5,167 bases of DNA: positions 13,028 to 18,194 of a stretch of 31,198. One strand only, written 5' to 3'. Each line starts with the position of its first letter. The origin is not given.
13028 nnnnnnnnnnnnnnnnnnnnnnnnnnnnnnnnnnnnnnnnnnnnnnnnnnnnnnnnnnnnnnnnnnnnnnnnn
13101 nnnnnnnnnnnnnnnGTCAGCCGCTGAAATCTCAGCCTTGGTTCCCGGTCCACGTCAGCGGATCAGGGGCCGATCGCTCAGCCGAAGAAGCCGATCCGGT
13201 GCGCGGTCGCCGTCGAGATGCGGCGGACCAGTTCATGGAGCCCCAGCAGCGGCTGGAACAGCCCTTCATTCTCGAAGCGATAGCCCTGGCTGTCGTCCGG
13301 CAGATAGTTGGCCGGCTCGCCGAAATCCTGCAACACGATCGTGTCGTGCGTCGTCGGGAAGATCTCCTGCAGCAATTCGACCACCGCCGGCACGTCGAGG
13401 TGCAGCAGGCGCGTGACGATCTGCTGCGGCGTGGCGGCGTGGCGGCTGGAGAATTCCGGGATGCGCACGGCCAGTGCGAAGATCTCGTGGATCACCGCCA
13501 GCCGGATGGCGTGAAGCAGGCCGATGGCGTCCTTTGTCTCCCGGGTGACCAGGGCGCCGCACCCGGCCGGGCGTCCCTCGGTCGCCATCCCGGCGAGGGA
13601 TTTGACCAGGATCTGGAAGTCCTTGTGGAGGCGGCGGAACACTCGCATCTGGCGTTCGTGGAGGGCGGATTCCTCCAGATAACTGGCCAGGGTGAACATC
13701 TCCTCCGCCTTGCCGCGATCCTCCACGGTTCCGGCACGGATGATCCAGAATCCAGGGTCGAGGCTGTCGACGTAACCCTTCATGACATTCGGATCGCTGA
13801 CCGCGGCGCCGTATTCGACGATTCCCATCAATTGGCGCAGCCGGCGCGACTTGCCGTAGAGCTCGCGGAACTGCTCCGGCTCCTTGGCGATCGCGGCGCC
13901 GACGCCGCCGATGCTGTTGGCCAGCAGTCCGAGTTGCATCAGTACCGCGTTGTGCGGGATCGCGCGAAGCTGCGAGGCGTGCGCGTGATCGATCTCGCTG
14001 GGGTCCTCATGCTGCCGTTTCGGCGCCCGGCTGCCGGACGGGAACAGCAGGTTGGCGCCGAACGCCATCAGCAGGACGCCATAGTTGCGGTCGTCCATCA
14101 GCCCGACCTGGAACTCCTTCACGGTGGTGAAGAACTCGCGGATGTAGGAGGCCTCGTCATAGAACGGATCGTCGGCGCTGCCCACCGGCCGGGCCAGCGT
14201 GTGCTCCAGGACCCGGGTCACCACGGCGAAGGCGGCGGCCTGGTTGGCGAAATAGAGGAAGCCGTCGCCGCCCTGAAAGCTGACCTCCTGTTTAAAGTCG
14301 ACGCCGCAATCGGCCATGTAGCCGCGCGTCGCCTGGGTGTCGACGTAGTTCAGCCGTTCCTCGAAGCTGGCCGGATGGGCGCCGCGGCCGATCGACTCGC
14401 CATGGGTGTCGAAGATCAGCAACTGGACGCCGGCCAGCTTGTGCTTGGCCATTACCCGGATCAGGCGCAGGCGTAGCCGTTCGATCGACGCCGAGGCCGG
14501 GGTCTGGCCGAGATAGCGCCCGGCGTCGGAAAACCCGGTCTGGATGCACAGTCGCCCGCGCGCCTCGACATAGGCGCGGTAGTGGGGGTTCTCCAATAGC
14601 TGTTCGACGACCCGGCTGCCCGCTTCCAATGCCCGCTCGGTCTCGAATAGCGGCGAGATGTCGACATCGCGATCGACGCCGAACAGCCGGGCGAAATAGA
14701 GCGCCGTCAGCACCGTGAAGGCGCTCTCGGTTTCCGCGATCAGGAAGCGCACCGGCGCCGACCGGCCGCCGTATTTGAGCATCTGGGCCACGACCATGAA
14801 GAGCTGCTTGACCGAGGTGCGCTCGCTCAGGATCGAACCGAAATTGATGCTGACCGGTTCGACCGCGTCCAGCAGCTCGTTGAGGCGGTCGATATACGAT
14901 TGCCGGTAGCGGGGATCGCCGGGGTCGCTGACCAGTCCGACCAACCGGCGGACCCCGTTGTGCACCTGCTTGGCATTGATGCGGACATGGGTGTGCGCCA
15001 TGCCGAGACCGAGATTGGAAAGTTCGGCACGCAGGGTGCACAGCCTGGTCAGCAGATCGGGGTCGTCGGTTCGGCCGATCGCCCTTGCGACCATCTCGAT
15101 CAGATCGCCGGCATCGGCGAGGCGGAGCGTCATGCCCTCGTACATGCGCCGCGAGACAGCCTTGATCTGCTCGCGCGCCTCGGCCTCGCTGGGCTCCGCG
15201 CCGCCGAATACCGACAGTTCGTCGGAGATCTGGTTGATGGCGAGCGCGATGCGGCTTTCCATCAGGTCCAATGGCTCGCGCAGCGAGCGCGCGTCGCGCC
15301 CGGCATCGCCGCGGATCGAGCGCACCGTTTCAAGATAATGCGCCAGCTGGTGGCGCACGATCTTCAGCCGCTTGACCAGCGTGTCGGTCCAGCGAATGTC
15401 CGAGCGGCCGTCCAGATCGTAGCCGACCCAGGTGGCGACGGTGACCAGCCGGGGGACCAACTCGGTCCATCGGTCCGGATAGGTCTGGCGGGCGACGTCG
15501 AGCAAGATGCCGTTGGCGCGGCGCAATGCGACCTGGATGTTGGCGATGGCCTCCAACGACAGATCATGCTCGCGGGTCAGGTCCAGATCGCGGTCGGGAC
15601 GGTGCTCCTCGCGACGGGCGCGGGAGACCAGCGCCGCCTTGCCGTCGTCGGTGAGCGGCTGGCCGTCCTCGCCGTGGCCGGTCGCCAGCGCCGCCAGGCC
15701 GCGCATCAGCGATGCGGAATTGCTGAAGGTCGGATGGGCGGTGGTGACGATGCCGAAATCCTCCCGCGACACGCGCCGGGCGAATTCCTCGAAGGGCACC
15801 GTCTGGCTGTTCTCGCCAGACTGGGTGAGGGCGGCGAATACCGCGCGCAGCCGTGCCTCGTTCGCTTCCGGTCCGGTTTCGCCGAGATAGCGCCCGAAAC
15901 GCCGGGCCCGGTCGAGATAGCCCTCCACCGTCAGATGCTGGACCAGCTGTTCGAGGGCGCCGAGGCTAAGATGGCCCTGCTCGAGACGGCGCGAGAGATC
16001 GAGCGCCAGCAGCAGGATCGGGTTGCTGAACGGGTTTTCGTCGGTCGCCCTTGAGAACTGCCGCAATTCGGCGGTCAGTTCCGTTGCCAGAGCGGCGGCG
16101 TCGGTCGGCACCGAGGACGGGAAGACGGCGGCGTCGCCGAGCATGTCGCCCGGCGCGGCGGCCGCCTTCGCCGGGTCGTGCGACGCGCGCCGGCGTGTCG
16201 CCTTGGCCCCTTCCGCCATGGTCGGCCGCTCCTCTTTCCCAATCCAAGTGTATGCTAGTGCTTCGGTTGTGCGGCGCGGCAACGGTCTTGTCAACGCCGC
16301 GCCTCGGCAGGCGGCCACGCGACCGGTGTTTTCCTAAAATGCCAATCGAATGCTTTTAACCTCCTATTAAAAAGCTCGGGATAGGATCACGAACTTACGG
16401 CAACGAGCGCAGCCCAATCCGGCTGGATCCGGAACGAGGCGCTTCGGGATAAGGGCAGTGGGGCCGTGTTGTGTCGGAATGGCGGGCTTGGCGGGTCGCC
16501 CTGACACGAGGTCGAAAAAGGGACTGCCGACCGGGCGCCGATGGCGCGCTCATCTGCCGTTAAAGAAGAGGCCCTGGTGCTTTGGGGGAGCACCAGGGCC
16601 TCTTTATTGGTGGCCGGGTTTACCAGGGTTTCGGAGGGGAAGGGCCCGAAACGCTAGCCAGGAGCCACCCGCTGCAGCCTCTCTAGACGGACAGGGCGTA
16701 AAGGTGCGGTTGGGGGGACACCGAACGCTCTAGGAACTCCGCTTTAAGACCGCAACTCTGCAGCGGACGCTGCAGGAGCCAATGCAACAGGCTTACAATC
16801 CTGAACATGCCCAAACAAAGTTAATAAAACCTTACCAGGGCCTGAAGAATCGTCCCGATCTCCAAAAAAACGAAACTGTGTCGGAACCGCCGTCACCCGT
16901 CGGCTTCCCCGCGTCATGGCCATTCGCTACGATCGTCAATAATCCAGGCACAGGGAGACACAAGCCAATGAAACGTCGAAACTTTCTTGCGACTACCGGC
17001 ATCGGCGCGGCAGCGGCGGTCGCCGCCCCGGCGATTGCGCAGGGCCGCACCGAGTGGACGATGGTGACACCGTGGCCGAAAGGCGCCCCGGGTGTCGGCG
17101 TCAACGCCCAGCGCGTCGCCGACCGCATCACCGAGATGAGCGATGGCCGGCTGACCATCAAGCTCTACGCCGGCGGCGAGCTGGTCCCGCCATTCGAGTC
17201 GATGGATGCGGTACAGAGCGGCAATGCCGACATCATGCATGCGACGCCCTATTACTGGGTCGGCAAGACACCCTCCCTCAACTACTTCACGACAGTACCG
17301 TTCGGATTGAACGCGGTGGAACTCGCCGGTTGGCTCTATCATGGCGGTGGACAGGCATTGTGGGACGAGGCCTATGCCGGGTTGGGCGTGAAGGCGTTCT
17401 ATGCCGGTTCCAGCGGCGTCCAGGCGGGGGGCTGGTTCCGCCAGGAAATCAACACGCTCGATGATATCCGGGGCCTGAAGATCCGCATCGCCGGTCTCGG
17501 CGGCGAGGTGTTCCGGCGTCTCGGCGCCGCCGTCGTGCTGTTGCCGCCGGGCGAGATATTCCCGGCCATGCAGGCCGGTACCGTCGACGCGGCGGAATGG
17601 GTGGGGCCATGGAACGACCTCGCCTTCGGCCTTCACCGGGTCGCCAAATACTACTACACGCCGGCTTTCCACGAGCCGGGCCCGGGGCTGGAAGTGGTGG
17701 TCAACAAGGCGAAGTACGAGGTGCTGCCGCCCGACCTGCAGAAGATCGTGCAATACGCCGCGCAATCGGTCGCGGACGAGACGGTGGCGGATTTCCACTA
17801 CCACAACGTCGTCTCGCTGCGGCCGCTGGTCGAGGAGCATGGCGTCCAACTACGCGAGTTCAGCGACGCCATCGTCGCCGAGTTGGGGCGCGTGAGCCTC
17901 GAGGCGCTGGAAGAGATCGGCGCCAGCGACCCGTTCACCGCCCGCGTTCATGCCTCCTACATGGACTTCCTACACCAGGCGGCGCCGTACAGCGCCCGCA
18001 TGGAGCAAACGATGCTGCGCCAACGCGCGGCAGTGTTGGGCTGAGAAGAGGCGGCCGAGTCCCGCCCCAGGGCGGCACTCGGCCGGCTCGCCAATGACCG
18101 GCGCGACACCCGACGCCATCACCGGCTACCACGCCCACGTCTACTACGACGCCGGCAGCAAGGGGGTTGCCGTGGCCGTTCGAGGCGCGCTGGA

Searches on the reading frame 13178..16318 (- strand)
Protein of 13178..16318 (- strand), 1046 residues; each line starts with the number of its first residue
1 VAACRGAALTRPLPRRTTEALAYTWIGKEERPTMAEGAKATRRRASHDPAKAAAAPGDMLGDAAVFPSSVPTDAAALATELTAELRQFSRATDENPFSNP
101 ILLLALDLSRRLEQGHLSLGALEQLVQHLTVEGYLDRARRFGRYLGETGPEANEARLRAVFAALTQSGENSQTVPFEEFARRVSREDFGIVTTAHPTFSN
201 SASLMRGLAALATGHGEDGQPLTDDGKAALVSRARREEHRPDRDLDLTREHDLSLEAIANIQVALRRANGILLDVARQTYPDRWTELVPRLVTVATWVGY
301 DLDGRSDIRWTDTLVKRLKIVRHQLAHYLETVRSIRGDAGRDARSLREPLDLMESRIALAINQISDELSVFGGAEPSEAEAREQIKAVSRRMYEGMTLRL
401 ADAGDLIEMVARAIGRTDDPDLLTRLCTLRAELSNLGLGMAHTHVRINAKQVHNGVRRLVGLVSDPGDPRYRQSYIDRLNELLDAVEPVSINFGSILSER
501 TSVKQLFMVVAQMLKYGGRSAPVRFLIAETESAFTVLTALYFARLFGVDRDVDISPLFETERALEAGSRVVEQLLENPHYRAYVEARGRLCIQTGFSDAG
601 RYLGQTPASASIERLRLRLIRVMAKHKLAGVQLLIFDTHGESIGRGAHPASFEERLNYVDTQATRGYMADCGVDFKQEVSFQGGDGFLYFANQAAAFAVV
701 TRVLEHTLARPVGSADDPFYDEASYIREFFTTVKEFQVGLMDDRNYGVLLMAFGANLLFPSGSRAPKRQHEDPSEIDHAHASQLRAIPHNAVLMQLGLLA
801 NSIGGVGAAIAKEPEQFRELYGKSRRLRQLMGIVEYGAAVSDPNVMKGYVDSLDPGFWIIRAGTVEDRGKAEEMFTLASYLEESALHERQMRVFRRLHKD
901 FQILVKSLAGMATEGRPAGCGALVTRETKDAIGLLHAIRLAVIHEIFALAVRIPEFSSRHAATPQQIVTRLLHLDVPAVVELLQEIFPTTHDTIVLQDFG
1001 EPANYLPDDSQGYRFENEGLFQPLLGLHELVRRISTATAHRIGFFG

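Call 60: search_protein_families(library=pfam, proteins=[window:13178-16318:-])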
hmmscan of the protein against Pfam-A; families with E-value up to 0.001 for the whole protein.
window:13178-16318:- (1046 aa): 1 family
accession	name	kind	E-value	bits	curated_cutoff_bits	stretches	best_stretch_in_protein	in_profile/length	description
PF00311.23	PEPcase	-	5.6e-20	71.4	22.4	1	172-650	113-623/919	Phosphoenolpyruvate carboxylase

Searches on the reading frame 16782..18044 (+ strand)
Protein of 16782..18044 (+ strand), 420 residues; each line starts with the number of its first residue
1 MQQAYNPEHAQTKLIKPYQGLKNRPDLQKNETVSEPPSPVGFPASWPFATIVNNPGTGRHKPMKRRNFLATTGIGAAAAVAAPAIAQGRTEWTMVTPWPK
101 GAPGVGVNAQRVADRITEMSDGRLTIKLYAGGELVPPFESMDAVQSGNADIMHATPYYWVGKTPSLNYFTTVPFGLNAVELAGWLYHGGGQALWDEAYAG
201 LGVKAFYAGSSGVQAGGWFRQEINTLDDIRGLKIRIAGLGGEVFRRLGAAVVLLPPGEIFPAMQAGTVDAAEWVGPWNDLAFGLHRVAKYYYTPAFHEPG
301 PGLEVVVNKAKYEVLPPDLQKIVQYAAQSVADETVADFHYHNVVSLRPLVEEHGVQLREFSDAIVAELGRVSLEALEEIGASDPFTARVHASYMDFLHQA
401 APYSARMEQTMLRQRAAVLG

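Call 60: search_protein_families(library=pfam, proteins=[window:16782-18044:+])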
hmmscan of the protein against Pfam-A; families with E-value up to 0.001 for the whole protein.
window:16782-18044:+ (420 aa): 1 family
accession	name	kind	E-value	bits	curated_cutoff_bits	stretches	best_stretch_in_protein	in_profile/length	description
PF03480.18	DctP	-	2.5e-50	171.9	23.4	1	108-378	14-281/286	Bacterial extracellular solute-binding protein, family 7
